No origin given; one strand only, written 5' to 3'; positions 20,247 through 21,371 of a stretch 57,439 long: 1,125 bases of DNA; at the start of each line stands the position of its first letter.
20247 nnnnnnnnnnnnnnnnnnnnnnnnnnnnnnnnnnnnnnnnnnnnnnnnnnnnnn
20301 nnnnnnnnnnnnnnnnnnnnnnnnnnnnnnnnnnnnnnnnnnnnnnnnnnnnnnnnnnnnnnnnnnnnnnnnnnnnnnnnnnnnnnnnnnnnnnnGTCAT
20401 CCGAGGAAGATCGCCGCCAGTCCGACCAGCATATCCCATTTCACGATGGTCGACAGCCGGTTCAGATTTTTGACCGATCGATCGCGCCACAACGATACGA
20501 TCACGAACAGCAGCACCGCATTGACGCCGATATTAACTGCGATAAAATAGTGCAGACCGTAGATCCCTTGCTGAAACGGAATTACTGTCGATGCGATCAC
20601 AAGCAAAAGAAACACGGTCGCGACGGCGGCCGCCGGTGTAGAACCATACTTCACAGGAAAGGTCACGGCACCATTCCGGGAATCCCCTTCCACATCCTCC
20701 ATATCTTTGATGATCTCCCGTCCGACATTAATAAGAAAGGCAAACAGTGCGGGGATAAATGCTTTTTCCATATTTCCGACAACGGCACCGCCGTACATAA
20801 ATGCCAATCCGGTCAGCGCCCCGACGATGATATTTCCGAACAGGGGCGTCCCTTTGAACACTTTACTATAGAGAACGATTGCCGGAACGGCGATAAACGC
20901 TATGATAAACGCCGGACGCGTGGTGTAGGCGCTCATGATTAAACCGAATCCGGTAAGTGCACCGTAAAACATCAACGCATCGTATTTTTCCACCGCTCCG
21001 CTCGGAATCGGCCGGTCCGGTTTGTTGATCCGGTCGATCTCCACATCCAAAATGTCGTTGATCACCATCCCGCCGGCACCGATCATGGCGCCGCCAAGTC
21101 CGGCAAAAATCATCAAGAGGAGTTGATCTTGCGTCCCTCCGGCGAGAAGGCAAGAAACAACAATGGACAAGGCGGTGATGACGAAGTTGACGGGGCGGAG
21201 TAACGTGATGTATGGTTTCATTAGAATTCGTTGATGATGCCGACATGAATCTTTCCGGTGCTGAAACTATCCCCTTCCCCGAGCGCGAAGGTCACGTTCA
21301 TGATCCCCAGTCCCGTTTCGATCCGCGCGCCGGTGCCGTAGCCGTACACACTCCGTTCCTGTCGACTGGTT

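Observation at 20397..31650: Candidate archaeal-type ether-lipid gene set inside one bacterial envelope operon (DGGGPS + GGR + ferredoxin + CdsA)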

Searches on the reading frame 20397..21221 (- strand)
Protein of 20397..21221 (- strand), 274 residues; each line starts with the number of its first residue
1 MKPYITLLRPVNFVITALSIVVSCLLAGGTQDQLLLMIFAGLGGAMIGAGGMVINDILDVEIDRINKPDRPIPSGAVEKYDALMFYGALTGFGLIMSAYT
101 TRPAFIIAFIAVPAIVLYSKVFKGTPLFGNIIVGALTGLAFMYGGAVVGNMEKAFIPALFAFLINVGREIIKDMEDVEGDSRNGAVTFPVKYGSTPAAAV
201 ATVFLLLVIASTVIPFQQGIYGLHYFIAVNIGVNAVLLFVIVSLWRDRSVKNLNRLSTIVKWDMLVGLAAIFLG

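Call 5: search_protein_families(library=pfam, proteins=[window:20397-21221:-], max_evalue=0.01)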
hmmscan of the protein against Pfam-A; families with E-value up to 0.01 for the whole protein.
window:20397-21221:- (274 aa): 1 family
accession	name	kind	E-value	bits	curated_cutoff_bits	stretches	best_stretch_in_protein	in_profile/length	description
PF01040.23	UbiA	-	8.5e-41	140.3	34.2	1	18-251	3-239/250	UbiA prenyltransferase family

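Call 6: search_protein_families(library=ncbifam, proteins=[window:20397-21221:-], max_evalue=0.001)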
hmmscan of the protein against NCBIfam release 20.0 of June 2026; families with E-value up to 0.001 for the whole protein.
window:20397-21221:- (274 aa): 25 families
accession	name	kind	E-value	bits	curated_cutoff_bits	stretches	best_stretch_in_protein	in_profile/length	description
NF009521.0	PRK12882.1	equivalog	5.5e-64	216.1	296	1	2-273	6-275/280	geranylgeranylglycerol-phosphate geranylgeranyltransferase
NF009523.0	PRK12884.1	equivalog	2.1e-63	214.2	269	1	1-274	4-276/279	prenyltransferase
NF009522.0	PRK12883.1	equivalog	1.3e-49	169.2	353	1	2-272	4-271/279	geranylgeranylglycerol-phosphate geranylgeranyltransferase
NF009513.0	PRK12872.1-3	equivalog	7e-37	127.5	288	1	35-271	53-290/293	prenyltransferase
NF009512.0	PRK12872.1-1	equivalog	2.2e-31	109.5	278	2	158-272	181-296/303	geranylgeranylglycerol-phosphate geranylgeranyltransferase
NF005742.0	PRK07566.1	equivalog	1.9e-23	83.1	313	1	3-213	30-254/315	chlorophyll synthase ChlG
NF035940.1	prenyl_rel_EboC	equivalog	1.4e-22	80.4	250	1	4-162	2-167/292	UbiA-like protein EboC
TIGR01476.1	chlor_syn_BchG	subfamily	6.1e-18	65.3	212.3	1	5-214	4-222/283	(bacterio)chlorophyll synthase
TIGR01475.1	ubiA_other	subfamily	2.4e-17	63.3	180.8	1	20-250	21-257/282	UbiA-like polyprenyltransferase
NF045897.1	SCO3242_trans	equivalog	4.4e-17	62.6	260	1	46-159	42-153/287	SCO3242 family prenyltransferase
TIGR01473.1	cyoE_ctaB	equivalog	1.4e-14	54.6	210.3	1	2-150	1-154/281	heme o synthase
NF009058.0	PRK12392.1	subfamily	6.1e-14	51.8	494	1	2-241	15-272/333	bacteriochlorophyll c synthase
TIGR01474.1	ubiA_proteo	equivalog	6.3e-14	52.1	275.45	1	5-249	5-256/282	4-hydroxybenzoate octaprenyltransferase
NF009524.0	PRK12886.1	equivalog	4.7e-13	49.1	387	1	31-253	41-261/291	prenyltransferase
TIGR02056.1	ChlG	equivalog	1.6e-11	44.3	436.45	1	42-224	61-254/306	chlorophyll synthase ChlG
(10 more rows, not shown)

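Call 7: search_solved_structures(query=window:20397-21221:-, max_evalue=0.01)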
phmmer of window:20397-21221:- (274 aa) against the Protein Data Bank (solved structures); distinct sequences matched with E-value up to 0.01: 3.
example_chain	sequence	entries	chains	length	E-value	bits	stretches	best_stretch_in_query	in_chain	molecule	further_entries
6m31_A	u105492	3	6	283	3.4e-39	138.2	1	1-273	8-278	Digeranylgeranylglyceryl phosphate synthase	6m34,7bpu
9sau_C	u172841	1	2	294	1.4e-12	51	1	5-244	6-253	Chlorophyll a synthase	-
9sas_C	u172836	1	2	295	1.4e-12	51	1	5-244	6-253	Chlorophyll a synthase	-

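Call 9: find_related_loci(query=window:20397-21221:-, collection=genome_contigs, flank=10000)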
Query window:20397-21221:- (274 aa) in genome_contigs; peptide patterns used: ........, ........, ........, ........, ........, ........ (x = any residue, [..] = any of these).
600 stretches matched a pattern (row limit reached: there are more); 557 encode a relative of the query (tblastn E <= 1e-3); the best 80 are kept; 80 distinct loci.
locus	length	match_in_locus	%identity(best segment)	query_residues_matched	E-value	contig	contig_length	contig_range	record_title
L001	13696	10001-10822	78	1-274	1e-132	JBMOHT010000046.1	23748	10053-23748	MAG: Bacteroidota bacterium isolate Deming_bin.369 contig5121, whole genome shotgun sequence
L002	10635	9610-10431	75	1-274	7e-127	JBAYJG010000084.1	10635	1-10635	MAG: Bacteroidota bacterium isolate SO_2016_GW1_5 scaffold11326_OW334_2016, whole genome shotgun sequence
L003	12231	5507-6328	73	1-274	8e-121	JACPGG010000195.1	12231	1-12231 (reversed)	MAG: Ignavibacteriales bacterium isolate NC_groundwater_381_Ag_B-0.1um_46_8 GD18-4_B1_scaffold_1968569, whole genome sho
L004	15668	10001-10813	64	4-274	8e-105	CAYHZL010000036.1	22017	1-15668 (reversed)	MAG TPA_asm: uncultured Chitinophagaceae bacterium isolate ERP119705_co16_460 genome assembly, contig: NODE_1882_length_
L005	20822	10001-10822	75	1-274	2e-138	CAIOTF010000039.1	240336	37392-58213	MAG: uncultured Ignavibacteriae bacterium isolate KTt_bin-1621 genome assembly, contig: bin-1621:39/54, whole genome sho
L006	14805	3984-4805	61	1-274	8e-100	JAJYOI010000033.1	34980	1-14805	MAG: Bacteroidetes bacterium isolate DBS2-5.bin30 NODE_919_length_34980_cov_2.889938, whole genome shotgun sequence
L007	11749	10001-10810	47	5-274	9e-71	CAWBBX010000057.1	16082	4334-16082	MAG: uncultured Bacteroidetes bacterium isolate MFD02923.bin.2.13 genome assembly, contig: contig_49934, whole genome sh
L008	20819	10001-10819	44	1-274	4e-70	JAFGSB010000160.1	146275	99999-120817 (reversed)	MAG: candidate division KSB1 bacterium isolate Zod_Metabat.863 k87_13546660, whole genome shotgun sequence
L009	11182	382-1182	46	7-274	3e-69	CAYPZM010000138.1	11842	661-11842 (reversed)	MAG TPA_asm: uncultured Cytophagia bacterium isolate SRP141376_co2_249 genome assembly, contig: NODE_10434_length_11842_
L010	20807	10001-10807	45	5-274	3e-69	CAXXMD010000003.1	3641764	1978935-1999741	MAG: bacterium isolate 34b47f7c-149a-4d63-8646-7cec6dbf5787 genome assembly, contig: contig_3, whole genome shotgun sequ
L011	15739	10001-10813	45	2-274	1e-68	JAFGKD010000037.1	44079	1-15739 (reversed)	MAG: candidate division KSB1 bacterium isolate Zod_Metabat.31 k87_4461756, whole genome shotgun sequence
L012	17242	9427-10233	45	4-274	2e-67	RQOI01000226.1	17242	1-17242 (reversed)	MAG: candidate division KSB1 bacterium isolate Zgenome_0027 k87_2050734, whole genome shotgun sequence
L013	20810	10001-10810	46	5-274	2e-67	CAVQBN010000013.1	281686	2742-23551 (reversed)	MAG: uncultured Bacteroidetes bacterium isolate MFD02923.bin.1.74 genome assembly, contig: contig_36900, whole genome sh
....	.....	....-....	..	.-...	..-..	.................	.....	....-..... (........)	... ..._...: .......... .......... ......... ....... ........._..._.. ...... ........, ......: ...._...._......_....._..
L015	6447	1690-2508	43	1-274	8e-66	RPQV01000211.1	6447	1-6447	MAG: Calditrichaeota bacterium isolate metabat2.451 metabat2.451_Contig_136688, whole genome shotgun sequence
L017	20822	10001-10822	45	1-274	3e-64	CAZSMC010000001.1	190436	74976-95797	MAG TPA_asm: uncultured Cytophagia bacterium isolate binchicken_co17_2 genome assembly, contig: NODE_145_length_190436_c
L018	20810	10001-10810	42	4-274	2e-63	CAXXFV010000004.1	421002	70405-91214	MAG: bacterium isolate e055f79f-11b1-469d-a678-3d38a7c05fec genome assembly, contig: contig_4, whole genome shotgun sequ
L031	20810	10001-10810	42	4-274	9e-53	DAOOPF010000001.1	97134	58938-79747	MAG TPA_asm: bacterium isolate AMR_MDS_2604 NODE_197_length_97134_cov_14.672792, whole genome shotgun sequence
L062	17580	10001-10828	32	1-271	1e-32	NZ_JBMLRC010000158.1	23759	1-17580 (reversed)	MAG: Emticicia sp. isolate LE_372940 NODE_2627_length_23759_cov_21.677776, whole genome shotgun sequence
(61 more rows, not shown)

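Call 25: search_protein_families(library=pfam, proteins=[L031:10728-11282:+, L015:3016-3702:+, L010:11868-13043:+, L012:11197-12792:+, L011:13316-13921:+, L017:5415-6734:-, L011:8960-9751:+, L018:4747-6018:-, L015:160-792:+], max_evalue=0.001)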
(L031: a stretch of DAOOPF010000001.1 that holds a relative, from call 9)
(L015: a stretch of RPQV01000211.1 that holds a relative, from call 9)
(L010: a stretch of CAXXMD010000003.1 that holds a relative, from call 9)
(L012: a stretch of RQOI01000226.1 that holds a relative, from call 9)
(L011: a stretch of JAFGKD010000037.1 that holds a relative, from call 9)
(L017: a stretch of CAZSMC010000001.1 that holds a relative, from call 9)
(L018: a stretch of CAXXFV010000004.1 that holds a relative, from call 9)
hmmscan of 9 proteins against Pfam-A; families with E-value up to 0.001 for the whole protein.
L031:10728-11282:+ (184 aa): 1 family
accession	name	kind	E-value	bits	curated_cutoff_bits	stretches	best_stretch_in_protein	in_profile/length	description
PF02580.21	Tyr_Deacylase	-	4e-53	180.1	25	1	36-178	1-144/144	D-Tyr-tRNA(Tyr) deacylase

L015:3016-3702:+ (228 aa): 1 family
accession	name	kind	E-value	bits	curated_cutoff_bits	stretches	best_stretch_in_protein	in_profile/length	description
PF02545.19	Maf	-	1e-60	205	27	1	17-197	1-184/187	Maf-like protein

L010:11868-13043:+ (391 aa): 5 families
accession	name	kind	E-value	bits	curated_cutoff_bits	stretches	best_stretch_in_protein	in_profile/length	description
PF13413.12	HTH_25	-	3.4e-15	56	24.6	1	15-73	2-61/62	Helix-turn-helix domain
PF13464.11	RodZ_C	-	1.6e-07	31.6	23.9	1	301-367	2-70/72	RodZ C-terminal domain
PF12844.13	HTH_19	-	3.6e-06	27.2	30.2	1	15-78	4-62/64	Helix-turn-helix domain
PF13560.12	HTH_31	-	1.8e-05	25.4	27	1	10-46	1-37/64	Helix-turn-helix domain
PF01381.28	HTH_3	-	0.00019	21.8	23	1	15-46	1-32/55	Helix-turn-helix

L012:11197-12792:+ (531 aa): 3 families
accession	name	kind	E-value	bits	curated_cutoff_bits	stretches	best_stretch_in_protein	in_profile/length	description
PF08245.18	Mur_ligase_M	-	3.7e-26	92.8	24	1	178-364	1-200/200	Mur ligase middle domain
PF02875.26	Mur_ligase_C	-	1.3e-16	62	28.4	1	386-517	1-127/127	Mur ligase, glutamate ligase domain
PF01225.30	Mur_ligase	-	3.3e-16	59.9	21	1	73-169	2-91/95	Mur ligase family, catalytic domain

L011:13316-13921:+ (201 aa): 1 family
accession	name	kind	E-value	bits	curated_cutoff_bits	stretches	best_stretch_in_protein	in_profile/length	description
PF01424.28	R3H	-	1.2e-21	76.9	26.8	1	126-184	3-60/60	R3H domain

L017:5415-6734:- (439 aa): 6 families
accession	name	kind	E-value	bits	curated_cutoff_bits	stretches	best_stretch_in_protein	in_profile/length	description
PF21269.3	TreT_GT1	-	1.6e-54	183.9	27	1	66-206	1-143/144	Trehalose synthase, N-terminal domain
PF00534.26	Glycos_transf_1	-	1.5e-27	96.7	26.4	1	241-403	8-171/172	Glycosyl transferases group 1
PF13692.12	Glyco_trans_1_4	-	7.3e-18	65.6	27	1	249-390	2-142/142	Glycosyl transferases group 1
PF20706.3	GT4-conflict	-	4.9e-08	32.8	26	1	261-386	212-335/385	Family 4 Glycosyltransferase in conflict systems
PF13524.12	Glyco_trans_1_2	-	4.7e-05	23.8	25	1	320-419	40-143/144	Glycosyl transferase-like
PF13439.12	Glyco_transf_4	-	0.00094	19.7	28.5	0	127-210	55-149/170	Glycosyltransferase Family 4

L011:8960-9751:+ (263 aa): 1 family
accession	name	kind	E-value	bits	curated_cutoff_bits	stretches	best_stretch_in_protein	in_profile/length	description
PF01784.24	DUF34_NIF3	-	1.8e-64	218.2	23.4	1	20-262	2-256/256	Duf34/NIF3 (NGG1p interacting factor 3)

L018:4747-6018:- (423 aa): 4 families
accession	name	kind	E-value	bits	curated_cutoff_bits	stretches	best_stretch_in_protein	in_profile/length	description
PF19051.5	GFO_IDH_MocA_C2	-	1.8e-141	470.4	23.3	1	171-423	2-254/254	Oxidoreductase family, C-terminal alpha/beta domain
PF01408.29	GFO_IDH_MocA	-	3.1e-22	79.9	24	1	45-158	4-119/120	Oxidoreductase family, NAD-binding Rossmann fold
PF22725.1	GFO_IDH_MocA_C3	-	1.7e-06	28.5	27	1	241-306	32-96/124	GFO/IDH/MocA C-terminal domain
PF02894.22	GFO_IDH_MocA_C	-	0.00075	19.8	22.9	0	224-289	21-80/218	Oxidoreductase family, C-terminal alpha/beta domain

L015:160-792:+ (210 aa): 2 families
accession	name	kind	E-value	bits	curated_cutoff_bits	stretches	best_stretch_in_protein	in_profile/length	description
PF00881.29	Nitroreductase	-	4.5e-27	95.7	23.5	1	23-167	2-167/167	Nitroreductase family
PF14512.11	TM1586_NiRdase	-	3.7e-15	56.6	27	1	114-172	80-137/215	Putative TM nitroreductase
